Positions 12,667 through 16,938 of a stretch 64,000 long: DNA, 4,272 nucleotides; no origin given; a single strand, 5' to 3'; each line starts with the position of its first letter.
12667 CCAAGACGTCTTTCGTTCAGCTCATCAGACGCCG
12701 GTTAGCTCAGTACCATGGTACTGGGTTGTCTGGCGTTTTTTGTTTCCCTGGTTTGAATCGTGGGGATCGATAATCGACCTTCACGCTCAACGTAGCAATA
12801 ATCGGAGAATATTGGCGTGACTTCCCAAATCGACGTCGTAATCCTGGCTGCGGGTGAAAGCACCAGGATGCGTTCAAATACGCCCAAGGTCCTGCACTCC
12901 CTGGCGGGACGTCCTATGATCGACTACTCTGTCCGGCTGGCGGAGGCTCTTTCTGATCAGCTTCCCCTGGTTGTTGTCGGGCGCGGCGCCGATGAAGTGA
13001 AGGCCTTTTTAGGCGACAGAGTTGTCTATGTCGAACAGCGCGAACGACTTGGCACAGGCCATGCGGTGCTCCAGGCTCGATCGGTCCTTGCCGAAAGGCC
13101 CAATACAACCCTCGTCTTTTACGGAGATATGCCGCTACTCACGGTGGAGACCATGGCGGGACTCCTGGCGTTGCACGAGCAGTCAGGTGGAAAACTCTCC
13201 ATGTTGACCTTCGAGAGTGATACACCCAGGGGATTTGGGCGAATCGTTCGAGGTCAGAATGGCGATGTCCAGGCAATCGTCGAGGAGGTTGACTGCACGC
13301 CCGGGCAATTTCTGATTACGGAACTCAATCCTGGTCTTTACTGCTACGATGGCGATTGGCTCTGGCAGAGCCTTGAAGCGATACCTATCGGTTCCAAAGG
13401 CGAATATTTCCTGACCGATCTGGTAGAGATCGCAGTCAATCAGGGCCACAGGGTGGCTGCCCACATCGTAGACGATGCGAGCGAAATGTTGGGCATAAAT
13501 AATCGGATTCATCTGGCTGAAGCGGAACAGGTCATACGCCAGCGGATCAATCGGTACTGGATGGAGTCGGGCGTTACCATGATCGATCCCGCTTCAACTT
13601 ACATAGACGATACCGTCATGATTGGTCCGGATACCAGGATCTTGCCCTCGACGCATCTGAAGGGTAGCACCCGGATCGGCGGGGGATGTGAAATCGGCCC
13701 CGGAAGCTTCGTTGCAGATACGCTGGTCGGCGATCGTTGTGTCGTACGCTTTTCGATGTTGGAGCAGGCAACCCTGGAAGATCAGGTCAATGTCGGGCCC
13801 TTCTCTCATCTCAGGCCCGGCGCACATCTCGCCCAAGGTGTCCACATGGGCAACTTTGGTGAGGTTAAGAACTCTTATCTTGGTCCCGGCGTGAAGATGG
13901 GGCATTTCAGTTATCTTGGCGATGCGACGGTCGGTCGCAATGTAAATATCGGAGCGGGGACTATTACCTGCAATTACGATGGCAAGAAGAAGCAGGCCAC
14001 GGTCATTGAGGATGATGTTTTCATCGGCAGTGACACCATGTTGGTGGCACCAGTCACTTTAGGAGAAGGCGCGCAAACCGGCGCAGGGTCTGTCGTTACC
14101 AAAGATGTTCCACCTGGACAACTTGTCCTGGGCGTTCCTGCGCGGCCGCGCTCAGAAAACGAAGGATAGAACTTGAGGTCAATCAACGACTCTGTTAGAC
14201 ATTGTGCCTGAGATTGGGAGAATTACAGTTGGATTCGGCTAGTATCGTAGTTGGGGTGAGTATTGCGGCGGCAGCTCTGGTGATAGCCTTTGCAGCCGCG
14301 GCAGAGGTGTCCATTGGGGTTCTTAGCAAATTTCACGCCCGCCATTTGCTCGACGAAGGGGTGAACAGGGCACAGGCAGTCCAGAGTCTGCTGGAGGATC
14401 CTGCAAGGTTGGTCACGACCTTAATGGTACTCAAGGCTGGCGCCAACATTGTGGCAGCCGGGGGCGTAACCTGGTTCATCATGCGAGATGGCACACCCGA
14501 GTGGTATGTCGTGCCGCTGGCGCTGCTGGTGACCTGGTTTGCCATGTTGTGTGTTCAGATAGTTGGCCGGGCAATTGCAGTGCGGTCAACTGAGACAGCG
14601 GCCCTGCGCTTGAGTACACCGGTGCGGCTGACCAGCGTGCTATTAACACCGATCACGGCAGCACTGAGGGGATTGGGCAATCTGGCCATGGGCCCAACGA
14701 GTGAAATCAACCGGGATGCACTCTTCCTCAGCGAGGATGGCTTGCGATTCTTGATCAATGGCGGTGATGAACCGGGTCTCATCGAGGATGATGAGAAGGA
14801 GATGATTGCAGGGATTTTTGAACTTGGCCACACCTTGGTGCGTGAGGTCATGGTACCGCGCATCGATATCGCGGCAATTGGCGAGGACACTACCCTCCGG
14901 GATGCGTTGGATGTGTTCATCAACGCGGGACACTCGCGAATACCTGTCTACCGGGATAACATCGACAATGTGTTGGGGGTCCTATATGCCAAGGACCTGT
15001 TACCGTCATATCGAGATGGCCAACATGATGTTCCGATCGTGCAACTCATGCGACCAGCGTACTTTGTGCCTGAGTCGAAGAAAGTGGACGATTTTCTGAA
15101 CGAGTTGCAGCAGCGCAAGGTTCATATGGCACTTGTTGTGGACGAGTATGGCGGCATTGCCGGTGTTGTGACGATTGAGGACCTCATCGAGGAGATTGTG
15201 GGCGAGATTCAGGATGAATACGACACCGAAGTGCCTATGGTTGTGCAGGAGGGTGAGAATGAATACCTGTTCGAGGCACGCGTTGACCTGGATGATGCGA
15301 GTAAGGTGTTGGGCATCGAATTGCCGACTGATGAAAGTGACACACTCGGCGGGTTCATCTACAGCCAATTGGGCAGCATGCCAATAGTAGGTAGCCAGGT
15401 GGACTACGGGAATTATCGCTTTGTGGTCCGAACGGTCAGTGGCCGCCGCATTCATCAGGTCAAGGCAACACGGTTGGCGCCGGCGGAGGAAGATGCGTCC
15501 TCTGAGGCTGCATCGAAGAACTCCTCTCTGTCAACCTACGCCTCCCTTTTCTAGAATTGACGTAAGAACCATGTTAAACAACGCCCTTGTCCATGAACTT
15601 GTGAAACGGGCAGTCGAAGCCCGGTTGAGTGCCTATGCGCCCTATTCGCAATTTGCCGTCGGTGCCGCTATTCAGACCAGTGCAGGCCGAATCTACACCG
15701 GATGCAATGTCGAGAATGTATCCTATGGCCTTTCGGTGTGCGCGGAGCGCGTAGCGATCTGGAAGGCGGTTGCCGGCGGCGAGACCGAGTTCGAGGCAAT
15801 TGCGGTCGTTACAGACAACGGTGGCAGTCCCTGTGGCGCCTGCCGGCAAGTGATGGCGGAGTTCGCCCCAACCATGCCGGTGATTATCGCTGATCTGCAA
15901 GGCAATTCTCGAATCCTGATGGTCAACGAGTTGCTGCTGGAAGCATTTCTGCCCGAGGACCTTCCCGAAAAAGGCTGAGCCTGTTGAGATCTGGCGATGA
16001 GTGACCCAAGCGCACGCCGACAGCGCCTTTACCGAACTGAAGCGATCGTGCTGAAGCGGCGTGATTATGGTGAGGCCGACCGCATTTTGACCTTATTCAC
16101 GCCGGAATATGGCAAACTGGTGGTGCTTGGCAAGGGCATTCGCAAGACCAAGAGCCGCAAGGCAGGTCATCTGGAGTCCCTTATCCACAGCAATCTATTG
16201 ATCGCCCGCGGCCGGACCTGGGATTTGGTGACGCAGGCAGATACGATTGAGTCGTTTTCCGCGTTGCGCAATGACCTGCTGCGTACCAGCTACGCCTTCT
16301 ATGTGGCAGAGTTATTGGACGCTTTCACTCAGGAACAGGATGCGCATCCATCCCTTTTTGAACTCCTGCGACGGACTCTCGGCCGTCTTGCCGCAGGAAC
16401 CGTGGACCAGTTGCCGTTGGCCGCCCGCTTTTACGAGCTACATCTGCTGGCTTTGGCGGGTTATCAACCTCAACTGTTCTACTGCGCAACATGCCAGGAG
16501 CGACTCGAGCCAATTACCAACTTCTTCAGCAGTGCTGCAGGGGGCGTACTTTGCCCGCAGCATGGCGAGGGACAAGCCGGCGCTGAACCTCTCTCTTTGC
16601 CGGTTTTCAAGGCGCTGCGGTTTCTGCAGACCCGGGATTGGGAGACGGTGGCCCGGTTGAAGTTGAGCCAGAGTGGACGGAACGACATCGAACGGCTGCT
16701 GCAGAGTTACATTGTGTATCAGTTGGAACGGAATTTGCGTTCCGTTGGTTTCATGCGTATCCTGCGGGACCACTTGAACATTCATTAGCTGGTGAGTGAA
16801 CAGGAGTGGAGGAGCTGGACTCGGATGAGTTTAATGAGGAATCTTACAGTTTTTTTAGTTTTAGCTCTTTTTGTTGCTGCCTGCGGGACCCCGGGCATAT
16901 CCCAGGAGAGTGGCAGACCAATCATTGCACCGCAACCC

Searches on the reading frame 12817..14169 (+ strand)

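Call 52: search_protein_families(library=pfam, proteins=[window:12817-14169:+], max_evalue=0.001)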
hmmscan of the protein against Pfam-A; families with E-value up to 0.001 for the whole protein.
window:12817-14169:+ (450 aa): 6 families
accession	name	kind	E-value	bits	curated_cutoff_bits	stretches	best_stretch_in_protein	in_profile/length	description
PF00132.30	Hexapep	-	5.6e-26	89.6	27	3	395-429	2-36/36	Bacterial transferase hexapeptide (six repeats)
PF12804.13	NTP_transf_3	-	1e-18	68.4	27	1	7-135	1-126/160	MobA-like NTP transferase domain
PF00483.29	NTP_transferase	-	1e-14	55.2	21.2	1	8-249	3-227/245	Nucleotidyl transferase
PF25084.1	LbH_EIF2B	-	6.3e-12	45.9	54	1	259-346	14-101/105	EIF2B subunit epsilon LbH domain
PF01128.25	IspD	-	4.7e-10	40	27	1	6-126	2-124/221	2-C-methyl-D-erythritol 4-phosphate cytidylyltransferase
PF14602.12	Hexapep_2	-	7.7e-08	32.4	27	1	395-429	2-34/34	Hexapeptide repeat of succinyl-transferase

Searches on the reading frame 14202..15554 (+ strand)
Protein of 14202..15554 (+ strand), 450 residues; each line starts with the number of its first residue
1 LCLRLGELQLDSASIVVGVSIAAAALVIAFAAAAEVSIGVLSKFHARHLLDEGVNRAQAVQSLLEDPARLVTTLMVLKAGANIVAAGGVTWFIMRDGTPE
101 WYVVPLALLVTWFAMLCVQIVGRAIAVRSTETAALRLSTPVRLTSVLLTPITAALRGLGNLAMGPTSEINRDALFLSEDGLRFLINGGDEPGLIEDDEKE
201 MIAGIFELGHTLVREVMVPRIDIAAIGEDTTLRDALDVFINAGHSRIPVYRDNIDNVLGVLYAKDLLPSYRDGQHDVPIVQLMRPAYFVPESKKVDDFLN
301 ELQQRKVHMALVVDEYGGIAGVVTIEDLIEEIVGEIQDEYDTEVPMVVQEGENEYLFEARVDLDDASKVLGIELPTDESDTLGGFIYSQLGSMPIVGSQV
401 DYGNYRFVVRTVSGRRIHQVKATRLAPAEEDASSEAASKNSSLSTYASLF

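Call 52: search_protein_families(library=pfam, proteins=[window:14202-15554:+], max_evalue=0.001)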
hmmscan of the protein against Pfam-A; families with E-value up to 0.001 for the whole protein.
window:14202-15554:+ (450 aa): 3 families
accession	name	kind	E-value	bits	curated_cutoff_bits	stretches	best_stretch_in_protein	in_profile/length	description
PF01595.25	CNNM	-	4.4e-23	82.3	28.4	1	25-198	7-181/181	Cyclin M transmembrane N-terminal domain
PF03471.22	CorC_HlyC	-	4.2e-22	78.4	27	1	349-425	2-80/81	Transporter associated domain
PF00571.33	CBS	-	3.8e-19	69.2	24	2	213-267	1-52/57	CBS domain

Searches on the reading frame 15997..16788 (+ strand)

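Call 52: search_protein_families(library=pfam, proteins=[window:15997-16788:+], max_evalue=0.001)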
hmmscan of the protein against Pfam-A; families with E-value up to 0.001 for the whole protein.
window:15997-16788:+ (263 aa): 2 families
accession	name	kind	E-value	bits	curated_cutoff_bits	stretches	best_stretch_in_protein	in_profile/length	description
PF02565.21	RecO_C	-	4e-38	131.1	22.1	1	91-249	1-155/157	Recombination protein O C terminal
PF11967.14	RecO_N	-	1.1e-20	73.9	27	1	11-87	3-80/80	Recombination protein O N terminal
